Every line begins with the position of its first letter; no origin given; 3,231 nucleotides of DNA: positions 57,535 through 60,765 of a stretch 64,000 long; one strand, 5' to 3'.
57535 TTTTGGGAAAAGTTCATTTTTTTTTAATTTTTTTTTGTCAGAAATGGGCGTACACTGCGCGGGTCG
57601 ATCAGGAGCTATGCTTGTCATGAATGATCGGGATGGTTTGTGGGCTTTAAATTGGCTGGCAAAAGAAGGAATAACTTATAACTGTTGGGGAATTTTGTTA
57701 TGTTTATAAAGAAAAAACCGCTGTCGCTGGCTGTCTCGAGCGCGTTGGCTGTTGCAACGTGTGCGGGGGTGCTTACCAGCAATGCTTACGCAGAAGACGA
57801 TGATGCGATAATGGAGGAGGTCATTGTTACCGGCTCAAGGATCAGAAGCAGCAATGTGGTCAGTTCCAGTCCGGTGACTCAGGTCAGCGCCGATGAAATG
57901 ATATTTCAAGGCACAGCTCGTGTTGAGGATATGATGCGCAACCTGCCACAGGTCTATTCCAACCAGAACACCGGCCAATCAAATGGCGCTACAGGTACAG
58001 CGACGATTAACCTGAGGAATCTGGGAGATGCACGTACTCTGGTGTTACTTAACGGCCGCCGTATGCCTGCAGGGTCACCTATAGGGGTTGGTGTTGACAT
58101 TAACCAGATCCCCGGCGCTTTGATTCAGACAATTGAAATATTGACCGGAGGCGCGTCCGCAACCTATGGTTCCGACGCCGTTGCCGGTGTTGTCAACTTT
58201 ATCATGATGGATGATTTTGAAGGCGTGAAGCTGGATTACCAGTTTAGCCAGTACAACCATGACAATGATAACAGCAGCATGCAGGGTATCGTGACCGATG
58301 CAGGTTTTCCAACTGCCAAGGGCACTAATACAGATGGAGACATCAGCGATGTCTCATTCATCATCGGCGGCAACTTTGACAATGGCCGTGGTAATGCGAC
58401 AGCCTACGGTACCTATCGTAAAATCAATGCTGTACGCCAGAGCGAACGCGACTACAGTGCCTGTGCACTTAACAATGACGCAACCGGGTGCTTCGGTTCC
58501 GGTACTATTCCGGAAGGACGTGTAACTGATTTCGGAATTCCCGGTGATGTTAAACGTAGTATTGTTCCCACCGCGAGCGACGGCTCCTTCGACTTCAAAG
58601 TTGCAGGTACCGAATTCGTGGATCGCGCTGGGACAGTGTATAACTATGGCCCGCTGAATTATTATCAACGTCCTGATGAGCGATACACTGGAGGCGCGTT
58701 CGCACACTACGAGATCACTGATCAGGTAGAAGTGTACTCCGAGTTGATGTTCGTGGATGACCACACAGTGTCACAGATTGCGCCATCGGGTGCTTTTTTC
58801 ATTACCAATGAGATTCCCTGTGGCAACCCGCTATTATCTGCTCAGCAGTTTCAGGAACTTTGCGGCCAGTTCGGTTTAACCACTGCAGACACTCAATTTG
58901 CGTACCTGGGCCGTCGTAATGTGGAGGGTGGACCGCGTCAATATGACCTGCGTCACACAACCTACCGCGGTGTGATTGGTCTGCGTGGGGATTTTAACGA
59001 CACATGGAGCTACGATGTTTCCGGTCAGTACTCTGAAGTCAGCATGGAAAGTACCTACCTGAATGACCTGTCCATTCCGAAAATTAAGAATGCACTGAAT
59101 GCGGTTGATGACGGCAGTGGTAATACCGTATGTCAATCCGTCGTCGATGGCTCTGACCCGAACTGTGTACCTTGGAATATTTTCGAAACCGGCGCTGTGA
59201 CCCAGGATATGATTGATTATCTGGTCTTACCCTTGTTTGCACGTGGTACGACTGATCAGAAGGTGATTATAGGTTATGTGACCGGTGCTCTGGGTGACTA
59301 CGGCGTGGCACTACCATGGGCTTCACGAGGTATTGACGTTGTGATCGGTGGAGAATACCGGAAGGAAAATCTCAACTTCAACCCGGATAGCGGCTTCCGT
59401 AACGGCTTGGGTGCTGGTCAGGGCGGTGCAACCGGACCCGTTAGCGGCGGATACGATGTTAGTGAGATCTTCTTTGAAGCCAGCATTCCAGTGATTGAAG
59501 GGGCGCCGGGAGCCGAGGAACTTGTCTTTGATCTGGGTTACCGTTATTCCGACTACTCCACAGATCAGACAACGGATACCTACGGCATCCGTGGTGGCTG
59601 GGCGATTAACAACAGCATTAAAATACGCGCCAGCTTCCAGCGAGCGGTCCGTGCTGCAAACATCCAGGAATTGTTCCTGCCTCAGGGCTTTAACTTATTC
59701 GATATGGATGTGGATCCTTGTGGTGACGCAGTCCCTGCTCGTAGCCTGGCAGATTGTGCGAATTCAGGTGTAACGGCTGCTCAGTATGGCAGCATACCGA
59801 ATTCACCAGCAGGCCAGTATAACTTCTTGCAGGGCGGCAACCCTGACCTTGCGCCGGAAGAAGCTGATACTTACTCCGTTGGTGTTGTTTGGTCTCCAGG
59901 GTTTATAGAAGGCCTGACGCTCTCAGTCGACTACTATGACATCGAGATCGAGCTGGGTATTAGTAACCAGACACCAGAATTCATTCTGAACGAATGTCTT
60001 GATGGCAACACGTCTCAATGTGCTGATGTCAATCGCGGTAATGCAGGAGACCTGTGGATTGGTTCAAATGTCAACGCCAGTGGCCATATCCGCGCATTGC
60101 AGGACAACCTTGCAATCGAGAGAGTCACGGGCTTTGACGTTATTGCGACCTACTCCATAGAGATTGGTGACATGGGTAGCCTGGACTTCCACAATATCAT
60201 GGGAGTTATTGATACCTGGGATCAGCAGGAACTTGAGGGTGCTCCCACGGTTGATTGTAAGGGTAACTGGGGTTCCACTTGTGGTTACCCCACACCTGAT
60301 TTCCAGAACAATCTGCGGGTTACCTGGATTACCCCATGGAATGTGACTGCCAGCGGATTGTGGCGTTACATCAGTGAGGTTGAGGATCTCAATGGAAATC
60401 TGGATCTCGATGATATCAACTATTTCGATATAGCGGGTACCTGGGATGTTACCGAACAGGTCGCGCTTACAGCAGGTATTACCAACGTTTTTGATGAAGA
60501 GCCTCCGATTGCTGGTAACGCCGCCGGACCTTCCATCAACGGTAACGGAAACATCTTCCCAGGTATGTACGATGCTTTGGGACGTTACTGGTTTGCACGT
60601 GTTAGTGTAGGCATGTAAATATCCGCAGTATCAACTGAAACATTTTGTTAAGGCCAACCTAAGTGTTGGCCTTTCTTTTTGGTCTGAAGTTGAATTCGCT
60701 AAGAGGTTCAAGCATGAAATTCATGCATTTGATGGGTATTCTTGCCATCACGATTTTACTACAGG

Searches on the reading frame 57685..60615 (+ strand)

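Call 48: search_protein_families(library=pfam, proteins=[window:57685-60615:+], max_evalue=0.0001)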
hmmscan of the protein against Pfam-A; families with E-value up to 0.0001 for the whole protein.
window:57685-60615:+ (977 aa): 2 families
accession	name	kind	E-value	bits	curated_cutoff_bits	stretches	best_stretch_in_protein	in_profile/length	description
PF00593.30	TonB_dep_Rec_b-barrel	-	5.5e-27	96.1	27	1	396-935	21-436/436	TonB dependent receptor-like, beta-barrel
PF07715.20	Plug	-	1.3e-18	67.9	23.9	1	61-169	6-107/107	TonB-dependent Receptor Plug Domain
